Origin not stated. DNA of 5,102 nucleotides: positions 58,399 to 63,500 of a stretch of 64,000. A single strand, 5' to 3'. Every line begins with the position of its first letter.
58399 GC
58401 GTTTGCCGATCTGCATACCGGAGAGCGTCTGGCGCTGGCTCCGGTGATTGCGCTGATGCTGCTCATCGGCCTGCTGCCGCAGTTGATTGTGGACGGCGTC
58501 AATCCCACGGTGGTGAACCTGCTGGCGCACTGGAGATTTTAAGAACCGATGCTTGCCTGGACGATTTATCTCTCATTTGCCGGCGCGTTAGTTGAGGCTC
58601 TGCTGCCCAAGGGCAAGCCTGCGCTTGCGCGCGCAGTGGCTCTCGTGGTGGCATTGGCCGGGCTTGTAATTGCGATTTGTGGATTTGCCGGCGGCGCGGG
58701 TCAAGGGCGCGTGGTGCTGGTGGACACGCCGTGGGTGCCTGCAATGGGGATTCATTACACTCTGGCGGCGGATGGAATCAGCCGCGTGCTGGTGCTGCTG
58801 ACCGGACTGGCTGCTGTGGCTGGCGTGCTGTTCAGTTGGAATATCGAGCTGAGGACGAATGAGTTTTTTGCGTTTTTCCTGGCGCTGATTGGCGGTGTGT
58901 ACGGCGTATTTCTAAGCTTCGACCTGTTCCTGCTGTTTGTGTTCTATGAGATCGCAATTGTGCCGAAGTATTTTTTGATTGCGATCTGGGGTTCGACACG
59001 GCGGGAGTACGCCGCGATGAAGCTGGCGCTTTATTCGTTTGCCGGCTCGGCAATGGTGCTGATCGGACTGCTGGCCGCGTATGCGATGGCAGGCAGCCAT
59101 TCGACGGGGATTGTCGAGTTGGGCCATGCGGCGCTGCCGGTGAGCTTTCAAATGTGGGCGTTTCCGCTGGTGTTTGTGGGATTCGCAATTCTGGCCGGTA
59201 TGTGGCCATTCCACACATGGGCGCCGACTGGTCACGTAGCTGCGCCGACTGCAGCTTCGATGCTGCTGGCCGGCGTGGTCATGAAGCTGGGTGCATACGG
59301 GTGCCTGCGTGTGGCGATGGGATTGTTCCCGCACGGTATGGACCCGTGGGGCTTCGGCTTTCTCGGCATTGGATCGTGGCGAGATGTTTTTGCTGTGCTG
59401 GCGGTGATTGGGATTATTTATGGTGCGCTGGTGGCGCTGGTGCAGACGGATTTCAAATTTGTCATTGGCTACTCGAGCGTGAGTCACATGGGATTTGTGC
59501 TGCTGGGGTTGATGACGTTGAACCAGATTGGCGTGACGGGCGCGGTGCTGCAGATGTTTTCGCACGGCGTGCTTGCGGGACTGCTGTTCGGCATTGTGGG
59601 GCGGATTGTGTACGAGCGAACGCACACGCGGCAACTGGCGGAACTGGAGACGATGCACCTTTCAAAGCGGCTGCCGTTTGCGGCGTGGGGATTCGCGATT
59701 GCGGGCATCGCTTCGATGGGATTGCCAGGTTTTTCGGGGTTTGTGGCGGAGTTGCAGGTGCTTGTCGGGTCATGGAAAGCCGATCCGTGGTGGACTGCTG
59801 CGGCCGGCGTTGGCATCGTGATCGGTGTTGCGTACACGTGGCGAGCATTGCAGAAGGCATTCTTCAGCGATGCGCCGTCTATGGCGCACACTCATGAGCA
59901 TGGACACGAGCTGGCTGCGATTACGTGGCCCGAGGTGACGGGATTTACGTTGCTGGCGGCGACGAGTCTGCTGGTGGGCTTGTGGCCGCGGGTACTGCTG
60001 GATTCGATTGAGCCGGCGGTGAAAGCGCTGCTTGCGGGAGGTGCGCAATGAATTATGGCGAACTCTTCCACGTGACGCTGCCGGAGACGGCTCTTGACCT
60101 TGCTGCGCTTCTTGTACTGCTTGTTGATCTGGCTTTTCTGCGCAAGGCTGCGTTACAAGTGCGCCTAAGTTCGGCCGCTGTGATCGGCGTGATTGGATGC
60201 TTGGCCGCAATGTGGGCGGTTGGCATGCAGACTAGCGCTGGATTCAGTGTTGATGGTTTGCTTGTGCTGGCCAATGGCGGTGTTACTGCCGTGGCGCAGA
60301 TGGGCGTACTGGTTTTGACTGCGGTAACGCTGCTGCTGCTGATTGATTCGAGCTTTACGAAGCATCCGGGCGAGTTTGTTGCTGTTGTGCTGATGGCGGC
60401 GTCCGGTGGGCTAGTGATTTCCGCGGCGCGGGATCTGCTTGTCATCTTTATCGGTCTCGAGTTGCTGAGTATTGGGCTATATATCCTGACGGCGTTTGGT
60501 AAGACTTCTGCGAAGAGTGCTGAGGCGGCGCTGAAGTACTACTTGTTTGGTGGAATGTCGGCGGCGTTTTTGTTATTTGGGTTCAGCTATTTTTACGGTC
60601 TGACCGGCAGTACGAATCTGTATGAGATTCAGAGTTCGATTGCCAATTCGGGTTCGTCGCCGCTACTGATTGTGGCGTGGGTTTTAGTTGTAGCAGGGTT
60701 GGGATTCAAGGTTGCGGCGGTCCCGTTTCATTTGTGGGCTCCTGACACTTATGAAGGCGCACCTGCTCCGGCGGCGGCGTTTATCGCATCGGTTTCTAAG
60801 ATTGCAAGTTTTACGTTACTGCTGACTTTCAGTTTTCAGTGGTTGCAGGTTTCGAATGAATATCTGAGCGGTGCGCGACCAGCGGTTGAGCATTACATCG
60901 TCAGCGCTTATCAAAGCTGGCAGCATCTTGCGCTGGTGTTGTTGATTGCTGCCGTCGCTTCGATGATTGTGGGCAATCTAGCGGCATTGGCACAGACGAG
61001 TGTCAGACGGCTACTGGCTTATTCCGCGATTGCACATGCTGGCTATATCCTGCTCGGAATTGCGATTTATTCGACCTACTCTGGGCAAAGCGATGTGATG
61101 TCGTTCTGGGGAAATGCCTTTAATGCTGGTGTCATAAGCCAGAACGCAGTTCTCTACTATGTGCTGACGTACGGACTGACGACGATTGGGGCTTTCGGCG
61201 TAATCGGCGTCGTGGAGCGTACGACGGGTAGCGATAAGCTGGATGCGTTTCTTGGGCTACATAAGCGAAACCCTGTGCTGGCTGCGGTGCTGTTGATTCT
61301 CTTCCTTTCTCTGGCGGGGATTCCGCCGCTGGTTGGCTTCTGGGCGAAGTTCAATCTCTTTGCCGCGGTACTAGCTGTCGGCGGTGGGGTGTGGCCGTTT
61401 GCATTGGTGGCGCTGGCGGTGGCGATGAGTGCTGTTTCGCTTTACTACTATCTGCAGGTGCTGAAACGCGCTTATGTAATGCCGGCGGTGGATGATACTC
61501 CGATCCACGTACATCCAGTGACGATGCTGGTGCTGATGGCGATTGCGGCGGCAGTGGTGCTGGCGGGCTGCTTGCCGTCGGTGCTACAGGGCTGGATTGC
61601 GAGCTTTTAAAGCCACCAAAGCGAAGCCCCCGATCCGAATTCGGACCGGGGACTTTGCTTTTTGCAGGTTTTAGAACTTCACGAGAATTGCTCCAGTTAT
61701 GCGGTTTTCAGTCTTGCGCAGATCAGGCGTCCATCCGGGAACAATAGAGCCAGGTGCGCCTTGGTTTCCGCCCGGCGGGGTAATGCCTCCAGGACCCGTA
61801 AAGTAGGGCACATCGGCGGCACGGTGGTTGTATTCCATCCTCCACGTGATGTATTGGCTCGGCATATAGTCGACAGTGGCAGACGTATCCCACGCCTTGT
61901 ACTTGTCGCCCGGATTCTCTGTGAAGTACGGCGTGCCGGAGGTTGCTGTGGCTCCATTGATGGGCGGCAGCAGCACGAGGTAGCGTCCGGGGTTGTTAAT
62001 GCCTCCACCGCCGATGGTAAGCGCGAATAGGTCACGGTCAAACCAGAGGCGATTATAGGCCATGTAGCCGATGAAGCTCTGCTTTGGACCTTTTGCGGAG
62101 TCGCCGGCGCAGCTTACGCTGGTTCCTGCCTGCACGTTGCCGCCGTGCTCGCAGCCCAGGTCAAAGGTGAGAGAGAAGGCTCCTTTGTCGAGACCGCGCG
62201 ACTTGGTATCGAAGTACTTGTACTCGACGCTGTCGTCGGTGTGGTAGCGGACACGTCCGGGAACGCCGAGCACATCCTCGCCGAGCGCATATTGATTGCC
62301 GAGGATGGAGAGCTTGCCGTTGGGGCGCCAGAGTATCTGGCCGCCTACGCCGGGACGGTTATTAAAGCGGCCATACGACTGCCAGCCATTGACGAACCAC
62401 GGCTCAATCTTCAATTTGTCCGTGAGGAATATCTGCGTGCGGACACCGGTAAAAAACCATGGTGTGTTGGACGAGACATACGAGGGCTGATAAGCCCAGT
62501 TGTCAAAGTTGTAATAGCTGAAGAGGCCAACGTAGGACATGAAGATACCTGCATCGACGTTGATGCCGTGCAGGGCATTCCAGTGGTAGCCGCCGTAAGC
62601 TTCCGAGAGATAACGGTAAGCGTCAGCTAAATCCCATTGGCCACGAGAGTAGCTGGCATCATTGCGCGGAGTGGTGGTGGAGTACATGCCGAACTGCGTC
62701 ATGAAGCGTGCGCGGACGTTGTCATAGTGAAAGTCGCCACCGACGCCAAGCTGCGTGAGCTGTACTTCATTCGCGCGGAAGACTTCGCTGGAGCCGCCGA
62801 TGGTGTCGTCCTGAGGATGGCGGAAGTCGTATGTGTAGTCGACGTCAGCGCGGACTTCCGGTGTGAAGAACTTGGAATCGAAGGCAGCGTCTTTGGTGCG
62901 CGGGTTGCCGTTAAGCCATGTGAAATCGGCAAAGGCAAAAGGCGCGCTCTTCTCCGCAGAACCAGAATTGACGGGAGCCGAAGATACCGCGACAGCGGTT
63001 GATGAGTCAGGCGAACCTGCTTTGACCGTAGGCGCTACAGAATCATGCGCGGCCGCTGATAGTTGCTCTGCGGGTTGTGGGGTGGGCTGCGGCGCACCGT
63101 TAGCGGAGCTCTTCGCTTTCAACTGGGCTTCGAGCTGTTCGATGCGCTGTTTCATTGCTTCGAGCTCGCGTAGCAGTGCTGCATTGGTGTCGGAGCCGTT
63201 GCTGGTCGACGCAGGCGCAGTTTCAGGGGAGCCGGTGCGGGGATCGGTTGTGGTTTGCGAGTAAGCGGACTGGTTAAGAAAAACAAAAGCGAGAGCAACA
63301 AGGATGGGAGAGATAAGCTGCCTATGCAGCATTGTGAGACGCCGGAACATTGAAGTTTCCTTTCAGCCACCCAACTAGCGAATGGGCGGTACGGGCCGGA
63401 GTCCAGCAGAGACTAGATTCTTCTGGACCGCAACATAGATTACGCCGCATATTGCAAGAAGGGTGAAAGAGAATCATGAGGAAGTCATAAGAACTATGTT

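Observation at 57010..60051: Two tandem NuoM-type genes give four antiporter-like subunits (L, M, M', N)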

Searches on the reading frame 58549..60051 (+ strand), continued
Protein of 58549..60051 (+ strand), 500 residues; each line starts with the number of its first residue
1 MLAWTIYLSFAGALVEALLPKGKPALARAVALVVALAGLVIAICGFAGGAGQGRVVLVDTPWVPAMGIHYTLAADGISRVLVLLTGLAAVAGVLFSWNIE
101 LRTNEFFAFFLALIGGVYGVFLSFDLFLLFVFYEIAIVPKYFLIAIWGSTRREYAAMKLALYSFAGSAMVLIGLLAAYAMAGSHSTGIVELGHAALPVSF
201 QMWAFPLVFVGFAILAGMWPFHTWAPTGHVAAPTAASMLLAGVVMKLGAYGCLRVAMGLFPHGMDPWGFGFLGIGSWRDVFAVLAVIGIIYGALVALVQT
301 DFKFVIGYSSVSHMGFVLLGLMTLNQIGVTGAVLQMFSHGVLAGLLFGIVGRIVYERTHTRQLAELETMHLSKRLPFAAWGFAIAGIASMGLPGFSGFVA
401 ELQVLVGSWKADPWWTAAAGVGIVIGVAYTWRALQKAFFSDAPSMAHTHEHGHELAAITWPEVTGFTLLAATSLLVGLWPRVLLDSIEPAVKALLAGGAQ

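Call 65: find_encoding_contigs(protein=P0474, flank=10000, max_places=1)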
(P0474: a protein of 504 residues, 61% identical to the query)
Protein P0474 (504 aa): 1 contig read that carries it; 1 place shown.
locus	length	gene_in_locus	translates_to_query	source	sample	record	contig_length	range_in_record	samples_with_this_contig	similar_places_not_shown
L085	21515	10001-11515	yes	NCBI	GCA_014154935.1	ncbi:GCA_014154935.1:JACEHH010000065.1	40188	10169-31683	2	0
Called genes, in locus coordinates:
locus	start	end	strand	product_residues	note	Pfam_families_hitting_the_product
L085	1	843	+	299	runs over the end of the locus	PF00970:FAD_binding_6 (weak), PF10418:DHODB_Fe-S_bind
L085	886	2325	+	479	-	PF14691:Fer4_20, PF00070:Pyr_redox (faint), PF07992:Pyr_redox_2, PF13450:NAD_binding_8 (weak), PF13738:Pyr_redox_3 (faint)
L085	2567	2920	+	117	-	PF00507:Oxidored_q4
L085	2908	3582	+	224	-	PF01058:Oxidored_q6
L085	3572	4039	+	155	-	PF00329:Complex1_30kDa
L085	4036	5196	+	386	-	PF00346:Complex1_49kDa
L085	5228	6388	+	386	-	PF00146:NADHdh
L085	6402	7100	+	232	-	PF13183:Fer4_8 (faint), PF13484:Fer4_16 (faint), PF13237:Fer4_10 (faint), PF14697:Fer4_21 (faint), PF12838:Fer4_7, PF13187:Fer4_9 (weak), PF00037:Fer4 (weak)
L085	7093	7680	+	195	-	PF00499:Oxidored_q3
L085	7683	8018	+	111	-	PF00420:Oxidored_q2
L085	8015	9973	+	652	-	PF00662:Proton_antipo_N, PF00361:Proton_antipo_M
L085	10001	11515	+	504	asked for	PF00361:Proton_antipo_M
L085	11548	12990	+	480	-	PF00361:Proton_antipo_M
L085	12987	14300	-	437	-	PF00483:NTP_transferase, PF00132:Hexapep (faint), PF24894:Hexapep_GlmU (faint), PF25084:LbH_EIF2B, PF25087:GMPPB_C, PF25247:LbH_GLGC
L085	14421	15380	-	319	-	PF00175:NAD_binding_1 (weak)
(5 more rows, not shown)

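Call 66: find_encoding_contigs(protein=P0487, flank=10000, max_places=1)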
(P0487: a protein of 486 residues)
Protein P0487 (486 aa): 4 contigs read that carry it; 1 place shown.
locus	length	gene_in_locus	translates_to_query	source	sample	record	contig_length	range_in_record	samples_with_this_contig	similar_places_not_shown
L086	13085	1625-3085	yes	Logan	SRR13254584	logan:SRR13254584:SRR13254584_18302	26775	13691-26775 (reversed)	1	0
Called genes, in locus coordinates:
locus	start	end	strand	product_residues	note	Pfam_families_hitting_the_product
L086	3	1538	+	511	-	?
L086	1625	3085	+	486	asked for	PF00361:Proton_antipo_M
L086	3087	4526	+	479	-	PF00361:Proton_antipo_M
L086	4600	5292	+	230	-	-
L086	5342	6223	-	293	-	PF01678:DAP_epimerase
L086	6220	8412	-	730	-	-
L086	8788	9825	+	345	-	PF16881:LIAS_N, PF04055:Radical_SAM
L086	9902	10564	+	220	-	PF01936:NYN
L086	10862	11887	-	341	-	PF01791:DeoC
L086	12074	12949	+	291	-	-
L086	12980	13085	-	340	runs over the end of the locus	-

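Call 67: find_encoding_contigs(protein=P0466, flank=10000, max_places=1)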
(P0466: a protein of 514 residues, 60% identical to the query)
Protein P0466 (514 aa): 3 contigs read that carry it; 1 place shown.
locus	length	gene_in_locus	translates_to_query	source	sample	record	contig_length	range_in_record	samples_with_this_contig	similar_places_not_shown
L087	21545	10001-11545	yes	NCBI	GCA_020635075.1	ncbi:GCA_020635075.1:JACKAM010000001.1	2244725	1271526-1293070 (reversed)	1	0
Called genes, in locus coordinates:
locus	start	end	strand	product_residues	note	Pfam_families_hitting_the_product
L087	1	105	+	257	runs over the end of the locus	PF02625:XdhC_CoxI, PF13478:XdhC_C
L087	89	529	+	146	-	PF01814:Hemerythrin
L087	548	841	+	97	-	PF10006:DUF2249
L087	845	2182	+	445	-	-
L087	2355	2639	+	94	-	PF00037:Fer4 (weak), PF13187:Fer4_9 (faint)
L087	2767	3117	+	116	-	PF00507:Oxidored_q4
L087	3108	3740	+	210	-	PF01058:Oxidored_q6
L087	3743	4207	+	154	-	PF00329:Complex1_30kDa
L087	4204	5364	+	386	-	PF00346:Complex1_49kDa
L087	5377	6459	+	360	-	PF00146:NADHdh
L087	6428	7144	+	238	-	PF13484:Fer4_16 (faint), PF13237:Fer4_10 (faint), PF14697:Fer4_21, PF12838:Fer4_7, PF00037:Fer4 (weak)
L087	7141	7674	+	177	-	PF00499:Oxidored_q3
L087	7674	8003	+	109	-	PF00420:Oxidored_q2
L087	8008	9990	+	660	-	PF00662:Proton_antipo_N, PF00361:Proton_antipo_M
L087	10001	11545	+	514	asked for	PF00361:Proton_antipo_M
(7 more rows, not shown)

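Call 73: find_encoding_contigs(protein=P0004, flank=10000, max_places=1)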
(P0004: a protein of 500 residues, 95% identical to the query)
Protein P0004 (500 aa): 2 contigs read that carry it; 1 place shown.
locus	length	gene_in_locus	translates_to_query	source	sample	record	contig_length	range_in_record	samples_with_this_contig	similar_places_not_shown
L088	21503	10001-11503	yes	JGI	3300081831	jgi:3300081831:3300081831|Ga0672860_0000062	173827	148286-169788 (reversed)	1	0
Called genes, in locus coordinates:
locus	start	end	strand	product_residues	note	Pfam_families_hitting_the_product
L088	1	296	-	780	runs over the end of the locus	PF13435:Cytochrome_C554 (weak), PF23914:TPR_CcmH_CycH (faint), PF00515:TPR_1 (faint), PF07719:TPR_2 (faint), PF13174:TPR_6 (faint), PF13181:TPR_8 (faint), PF14559:TPR_19 (weak), PF13371:TPR_9 (weak), +5 more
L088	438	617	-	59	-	-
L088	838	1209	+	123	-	PF00507:Oxidored_q4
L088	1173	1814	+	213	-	PF01058:Oxidored_q6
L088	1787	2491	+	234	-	PF00329:Complex1_30kDa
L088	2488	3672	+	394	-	PF00346:Complex1_49kDa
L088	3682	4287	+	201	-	PF12797:Fer4_2 (faint), PF12838:Fer4_7, PF13187:Fer4_9 (weak), PF13484:Fer4_16 (faint), PF00037:Fer4 (weak)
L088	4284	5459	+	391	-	PF00146:NADHdh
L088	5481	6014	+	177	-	PF00499:Oxidored_q3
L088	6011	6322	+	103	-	PF00420:Oxidored_q2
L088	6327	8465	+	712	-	PF00662:Proton_antipo_N, PF00361:Proton_antipo_M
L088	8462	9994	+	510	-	PF00361:Proton_antipo_M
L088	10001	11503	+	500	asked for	PF00361:Proton_antipo_M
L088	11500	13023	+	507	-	PF00361:Proton_antipo_M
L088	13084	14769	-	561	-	PF07642:BBP2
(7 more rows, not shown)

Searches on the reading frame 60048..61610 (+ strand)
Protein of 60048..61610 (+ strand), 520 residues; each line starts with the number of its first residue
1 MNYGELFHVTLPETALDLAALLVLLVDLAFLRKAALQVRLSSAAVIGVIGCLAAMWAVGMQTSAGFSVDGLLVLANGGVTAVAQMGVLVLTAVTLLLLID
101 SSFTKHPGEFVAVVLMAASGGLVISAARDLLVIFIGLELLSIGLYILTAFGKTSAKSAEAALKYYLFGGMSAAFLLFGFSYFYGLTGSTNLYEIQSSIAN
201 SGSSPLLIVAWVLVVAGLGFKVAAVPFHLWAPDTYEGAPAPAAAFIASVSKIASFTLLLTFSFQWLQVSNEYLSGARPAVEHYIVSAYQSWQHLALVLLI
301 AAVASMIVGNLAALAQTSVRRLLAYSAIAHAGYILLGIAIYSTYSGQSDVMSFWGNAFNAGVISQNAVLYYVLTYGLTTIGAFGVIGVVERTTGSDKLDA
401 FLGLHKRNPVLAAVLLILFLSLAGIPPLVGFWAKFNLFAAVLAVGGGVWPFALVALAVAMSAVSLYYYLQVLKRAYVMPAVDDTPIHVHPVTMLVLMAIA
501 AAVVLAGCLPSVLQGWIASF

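Call 4: search_protein_families(library=ncbifam, proteins=[window:60048-61610:+], max_evalue=0.00001)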
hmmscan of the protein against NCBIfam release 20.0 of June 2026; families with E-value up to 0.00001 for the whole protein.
window:60048-61610:+ (520 aa): 66 families (the best 25 are shown)
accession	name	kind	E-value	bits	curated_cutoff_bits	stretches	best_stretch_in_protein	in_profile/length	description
TIGR01770.1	NDH_I_N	subfamily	8.2e-98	328.4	332.6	2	9-267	3-265/472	NADH-quinone oxidoreductase subunit NuoN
NF004442.0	PRK05777.1-5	equivalog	1.4e-92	311.2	523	1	7-516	8-473/483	NADH-quinone oxidoreductase subunit NuoN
NF004446.0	PRK05777.2-4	equivalog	9.3e-88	295.5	590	1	9-518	13-492/502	NADH-quinone oxidoreductase subunit NuoN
NF004441.0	PRK05777.1-4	equivalog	6e-85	285.8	477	1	108-514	145-513/524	NADH-quinone oxidoreductase subunit NuoN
NF004440.0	PRK05777.1-3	equivalog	2e-83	280.9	519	1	7-508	8-460/477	NADH-quinone oxidoreductase subunit NuoN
NF002701.0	PRK02504.1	equivalog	1e-79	268.4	569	1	10-477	15-435/513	NAD(P)H-quinone oxidoreductase subunit N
NF004443.0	PRK05777.2-1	equivalog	8.8e-70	236.3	626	1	7-512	11-483/506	NADH-quinone oxidoreductase subunit NuoN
NF004445.0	PRK05777.2-3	equivalog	3.1e-68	230.9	408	1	7-515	7-469/475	NADH-quinone oxidoreductase subunit NuoN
NF004439.0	PRK05777.1-1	equivalog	1.2e-65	222.3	531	1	20-511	20-472/485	NADH-quinone oxidoreductase subunit NuoN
NF004444.0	PRK05777.2-2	equivalog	9.8e-58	196.4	496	1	12-505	19-472/496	NADH-quinone oxidoreductase subunit NuoN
NF004447.0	PRK05777.2-5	equivalog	3.8e-48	164.7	547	1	10-490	4-436/458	NADH-quinone oxidoreductase subunit NuoN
NF006240.0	PRK08376.1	subfamily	2e-42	145.8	662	1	86-512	95-494/521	putative monovalent cation/H+ antiporter subunit D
NF006419.0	PRK08668.1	equivalog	3.7e-39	135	617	1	70-518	61-475/613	NADH dehydrogenase subunit M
TIGR01972.1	NDH_I_M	subfamily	8.8e-39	133.5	263.8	2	290-517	268-475/486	NADH-quinone oxidoreductase subunit M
NF006241.0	PRK08377.1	equivalog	2.5e-37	129.1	645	1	87-512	84-465/494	NADH dehydrogenase subunit N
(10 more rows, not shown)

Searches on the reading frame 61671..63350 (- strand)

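Call 5: search_protein_families(library=pfam, proteins=[window:61671-63350:-], max_evalue=0.001)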
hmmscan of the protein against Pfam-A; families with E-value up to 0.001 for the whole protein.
window:61671-63350:- (559 aa): 1 family
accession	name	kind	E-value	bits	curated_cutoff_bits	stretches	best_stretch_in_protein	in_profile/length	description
PF07642.17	BBP2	-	7.2e-41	141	26.2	1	169-521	9-323/339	Putative beta-barrel porin-2, OmpL-like. bbp2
